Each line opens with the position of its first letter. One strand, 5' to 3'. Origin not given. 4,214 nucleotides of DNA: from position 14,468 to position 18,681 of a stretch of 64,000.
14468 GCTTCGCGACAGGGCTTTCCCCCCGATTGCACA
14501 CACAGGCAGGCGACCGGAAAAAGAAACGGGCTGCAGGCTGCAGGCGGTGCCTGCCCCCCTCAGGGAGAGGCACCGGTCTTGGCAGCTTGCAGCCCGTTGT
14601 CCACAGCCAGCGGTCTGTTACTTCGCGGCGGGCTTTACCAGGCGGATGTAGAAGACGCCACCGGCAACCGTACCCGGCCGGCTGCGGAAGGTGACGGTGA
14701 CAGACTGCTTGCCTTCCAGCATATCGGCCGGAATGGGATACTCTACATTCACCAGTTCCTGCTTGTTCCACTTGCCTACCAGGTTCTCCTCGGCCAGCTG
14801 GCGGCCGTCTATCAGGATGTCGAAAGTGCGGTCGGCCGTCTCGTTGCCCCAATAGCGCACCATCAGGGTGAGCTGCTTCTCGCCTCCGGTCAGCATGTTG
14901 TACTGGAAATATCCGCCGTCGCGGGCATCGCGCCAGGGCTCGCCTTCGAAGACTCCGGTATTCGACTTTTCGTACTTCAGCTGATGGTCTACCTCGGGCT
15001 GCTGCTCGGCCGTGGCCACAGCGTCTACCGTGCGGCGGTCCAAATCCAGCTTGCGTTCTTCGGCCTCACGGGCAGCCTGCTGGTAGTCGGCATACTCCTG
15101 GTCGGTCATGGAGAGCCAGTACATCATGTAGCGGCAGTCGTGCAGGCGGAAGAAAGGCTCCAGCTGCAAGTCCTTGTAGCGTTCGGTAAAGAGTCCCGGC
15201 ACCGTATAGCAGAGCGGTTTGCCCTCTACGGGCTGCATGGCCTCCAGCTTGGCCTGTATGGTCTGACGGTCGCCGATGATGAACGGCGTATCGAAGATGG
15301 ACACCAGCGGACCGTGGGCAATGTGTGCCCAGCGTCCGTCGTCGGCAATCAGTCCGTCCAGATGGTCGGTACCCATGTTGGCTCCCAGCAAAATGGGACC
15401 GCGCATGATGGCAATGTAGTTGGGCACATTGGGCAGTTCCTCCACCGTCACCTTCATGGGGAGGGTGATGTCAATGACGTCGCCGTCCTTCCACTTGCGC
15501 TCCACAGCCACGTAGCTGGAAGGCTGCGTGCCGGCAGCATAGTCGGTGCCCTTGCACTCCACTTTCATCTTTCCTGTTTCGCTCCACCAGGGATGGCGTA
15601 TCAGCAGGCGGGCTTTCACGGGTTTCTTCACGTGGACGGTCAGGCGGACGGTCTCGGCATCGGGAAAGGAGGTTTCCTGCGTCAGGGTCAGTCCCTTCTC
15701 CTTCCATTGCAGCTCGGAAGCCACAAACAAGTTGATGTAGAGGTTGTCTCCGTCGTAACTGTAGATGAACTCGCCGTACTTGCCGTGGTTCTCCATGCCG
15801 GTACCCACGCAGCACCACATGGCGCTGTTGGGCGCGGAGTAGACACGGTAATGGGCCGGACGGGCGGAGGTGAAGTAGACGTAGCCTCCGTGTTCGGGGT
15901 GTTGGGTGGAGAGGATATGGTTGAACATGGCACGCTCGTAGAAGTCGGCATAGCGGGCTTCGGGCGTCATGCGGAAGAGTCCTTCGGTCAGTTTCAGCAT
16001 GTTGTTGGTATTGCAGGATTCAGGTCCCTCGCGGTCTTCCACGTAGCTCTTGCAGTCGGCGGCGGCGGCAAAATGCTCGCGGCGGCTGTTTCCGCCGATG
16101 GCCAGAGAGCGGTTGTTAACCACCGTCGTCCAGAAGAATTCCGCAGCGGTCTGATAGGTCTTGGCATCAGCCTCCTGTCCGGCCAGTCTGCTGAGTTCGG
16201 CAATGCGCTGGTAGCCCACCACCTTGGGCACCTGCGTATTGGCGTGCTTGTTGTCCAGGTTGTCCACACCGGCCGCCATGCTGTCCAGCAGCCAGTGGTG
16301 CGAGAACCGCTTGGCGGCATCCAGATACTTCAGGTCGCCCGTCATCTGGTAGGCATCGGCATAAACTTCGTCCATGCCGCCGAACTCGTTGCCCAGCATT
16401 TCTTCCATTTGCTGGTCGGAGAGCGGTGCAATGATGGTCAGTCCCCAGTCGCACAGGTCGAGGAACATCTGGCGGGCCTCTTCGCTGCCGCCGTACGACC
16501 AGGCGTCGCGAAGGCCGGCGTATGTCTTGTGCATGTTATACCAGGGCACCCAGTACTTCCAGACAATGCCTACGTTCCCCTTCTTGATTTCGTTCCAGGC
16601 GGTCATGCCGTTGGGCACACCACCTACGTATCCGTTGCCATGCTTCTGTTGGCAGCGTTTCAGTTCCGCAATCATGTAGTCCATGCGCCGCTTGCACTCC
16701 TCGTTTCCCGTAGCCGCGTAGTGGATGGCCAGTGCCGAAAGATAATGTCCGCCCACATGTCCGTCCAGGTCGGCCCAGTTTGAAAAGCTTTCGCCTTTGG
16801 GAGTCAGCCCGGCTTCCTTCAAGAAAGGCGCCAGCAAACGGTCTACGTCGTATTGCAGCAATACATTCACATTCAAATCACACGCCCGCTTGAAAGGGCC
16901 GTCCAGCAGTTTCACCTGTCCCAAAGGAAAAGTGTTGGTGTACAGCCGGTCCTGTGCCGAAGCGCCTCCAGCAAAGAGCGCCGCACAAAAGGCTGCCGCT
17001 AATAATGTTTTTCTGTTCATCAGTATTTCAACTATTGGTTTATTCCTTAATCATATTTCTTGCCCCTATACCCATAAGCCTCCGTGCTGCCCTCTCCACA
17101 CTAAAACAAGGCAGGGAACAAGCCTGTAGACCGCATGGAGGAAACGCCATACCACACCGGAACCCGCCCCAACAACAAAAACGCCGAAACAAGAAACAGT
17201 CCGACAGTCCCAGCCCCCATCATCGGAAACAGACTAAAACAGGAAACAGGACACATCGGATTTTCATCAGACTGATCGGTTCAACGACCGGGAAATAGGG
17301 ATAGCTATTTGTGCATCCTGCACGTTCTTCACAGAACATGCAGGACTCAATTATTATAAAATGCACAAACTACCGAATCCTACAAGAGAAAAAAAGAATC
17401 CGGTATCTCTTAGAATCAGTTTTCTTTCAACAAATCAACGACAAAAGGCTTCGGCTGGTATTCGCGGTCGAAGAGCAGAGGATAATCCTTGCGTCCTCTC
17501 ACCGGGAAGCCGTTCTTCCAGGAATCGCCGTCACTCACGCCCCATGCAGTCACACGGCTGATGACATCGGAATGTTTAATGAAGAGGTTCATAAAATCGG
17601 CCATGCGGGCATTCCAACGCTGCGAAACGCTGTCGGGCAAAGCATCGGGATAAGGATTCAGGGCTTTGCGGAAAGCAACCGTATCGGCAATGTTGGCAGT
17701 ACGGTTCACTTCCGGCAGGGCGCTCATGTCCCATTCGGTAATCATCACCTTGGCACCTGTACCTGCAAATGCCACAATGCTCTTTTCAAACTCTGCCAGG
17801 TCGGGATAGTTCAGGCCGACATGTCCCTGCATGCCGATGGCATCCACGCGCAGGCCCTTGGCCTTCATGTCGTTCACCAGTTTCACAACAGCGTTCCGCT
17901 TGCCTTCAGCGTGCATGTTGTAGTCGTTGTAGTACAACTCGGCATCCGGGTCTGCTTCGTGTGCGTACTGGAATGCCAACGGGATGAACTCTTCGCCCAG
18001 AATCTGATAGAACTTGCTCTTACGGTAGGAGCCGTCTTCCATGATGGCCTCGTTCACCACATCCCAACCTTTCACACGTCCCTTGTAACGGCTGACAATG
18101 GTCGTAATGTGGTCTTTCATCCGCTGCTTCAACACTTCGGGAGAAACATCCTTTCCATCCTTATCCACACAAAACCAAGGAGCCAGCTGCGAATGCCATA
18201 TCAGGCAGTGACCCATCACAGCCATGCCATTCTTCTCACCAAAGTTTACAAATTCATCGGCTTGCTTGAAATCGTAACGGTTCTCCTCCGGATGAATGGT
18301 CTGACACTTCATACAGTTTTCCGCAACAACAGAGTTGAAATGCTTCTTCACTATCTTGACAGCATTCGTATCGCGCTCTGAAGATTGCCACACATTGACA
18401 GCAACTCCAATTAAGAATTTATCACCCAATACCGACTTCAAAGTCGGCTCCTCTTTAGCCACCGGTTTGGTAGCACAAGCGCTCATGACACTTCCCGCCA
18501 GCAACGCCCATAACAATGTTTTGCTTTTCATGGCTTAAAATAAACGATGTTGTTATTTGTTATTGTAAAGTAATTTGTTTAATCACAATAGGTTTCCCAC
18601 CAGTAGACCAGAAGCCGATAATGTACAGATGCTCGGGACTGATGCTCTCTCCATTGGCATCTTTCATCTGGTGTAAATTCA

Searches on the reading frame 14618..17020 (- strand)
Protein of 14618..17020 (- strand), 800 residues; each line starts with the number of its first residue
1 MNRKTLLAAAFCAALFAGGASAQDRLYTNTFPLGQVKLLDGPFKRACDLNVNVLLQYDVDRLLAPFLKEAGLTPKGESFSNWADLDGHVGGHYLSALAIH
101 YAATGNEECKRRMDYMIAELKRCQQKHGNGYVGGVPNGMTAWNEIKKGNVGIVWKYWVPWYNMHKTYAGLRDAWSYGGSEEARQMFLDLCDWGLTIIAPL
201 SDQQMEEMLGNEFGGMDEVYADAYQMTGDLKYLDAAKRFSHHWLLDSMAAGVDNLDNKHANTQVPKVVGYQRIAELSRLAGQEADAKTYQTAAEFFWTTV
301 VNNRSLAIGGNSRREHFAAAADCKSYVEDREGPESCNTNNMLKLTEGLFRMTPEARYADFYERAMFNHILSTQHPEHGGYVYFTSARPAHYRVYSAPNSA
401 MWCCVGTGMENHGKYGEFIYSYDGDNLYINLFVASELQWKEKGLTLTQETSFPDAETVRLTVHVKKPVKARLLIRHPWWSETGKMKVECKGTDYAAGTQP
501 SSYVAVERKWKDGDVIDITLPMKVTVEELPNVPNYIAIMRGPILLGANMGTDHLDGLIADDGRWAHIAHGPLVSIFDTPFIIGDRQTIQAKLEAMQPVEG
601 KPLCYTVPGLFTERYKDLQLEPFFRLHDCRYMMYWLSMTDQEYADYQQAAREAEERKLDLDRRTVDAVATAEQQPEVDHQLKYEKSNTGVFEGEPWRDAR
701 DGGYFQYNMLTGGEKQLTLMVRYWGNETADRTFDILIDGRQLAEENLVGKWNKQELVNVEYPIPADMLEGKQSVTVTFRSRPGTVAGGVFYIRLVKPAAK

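Call 6: search_protein_families(library=pfam, proteins=[window:14618-17020:-], max_evalue=0.00001)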
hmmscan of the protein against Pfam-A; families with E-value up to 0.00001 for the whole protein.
window:14618-17020:- (800 aa): 4 families
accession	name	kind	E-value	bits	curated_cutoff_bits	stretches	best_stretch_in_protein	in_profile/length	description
PF07944.18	Beta-AFase-like_GH127_cat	-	1.8e-103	346.9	24.9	1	35-417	1-376/376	Beta-L-arabinofuranosidase, GH127 catalytic domain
PF20620.4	DUF6805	-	3.1e-30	105.6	27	1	660-795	2-133/133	Family of unknown function (DUF6805)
PF16375.10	DUF4986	-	1.2e-29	103.2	29.5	1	550-635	1-84/84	Domain of unknown function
PF20736.2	Glyco_hydro127M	-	1.2e-25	89.9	24.2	1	427-522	2-95/95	Beta-L-arabinofuranosidase, GH127 middle domain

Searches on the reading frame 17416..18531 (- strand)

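Call 5: search_protein_families(library=pfam, proteins=[window:17416-18531:-], max_evalue=0.00001)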
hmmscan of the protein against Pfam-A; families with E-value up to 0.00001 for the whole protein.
window:17416-18531:- (371 aa): 1 family
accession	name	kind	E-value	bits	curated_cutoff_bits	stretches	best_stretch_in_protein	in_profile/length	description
PF00331.26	Glyco_hydro_10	-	2.7e-97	326.2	22.1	1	31-363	2-304/311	Glycosyl hydrolase family 10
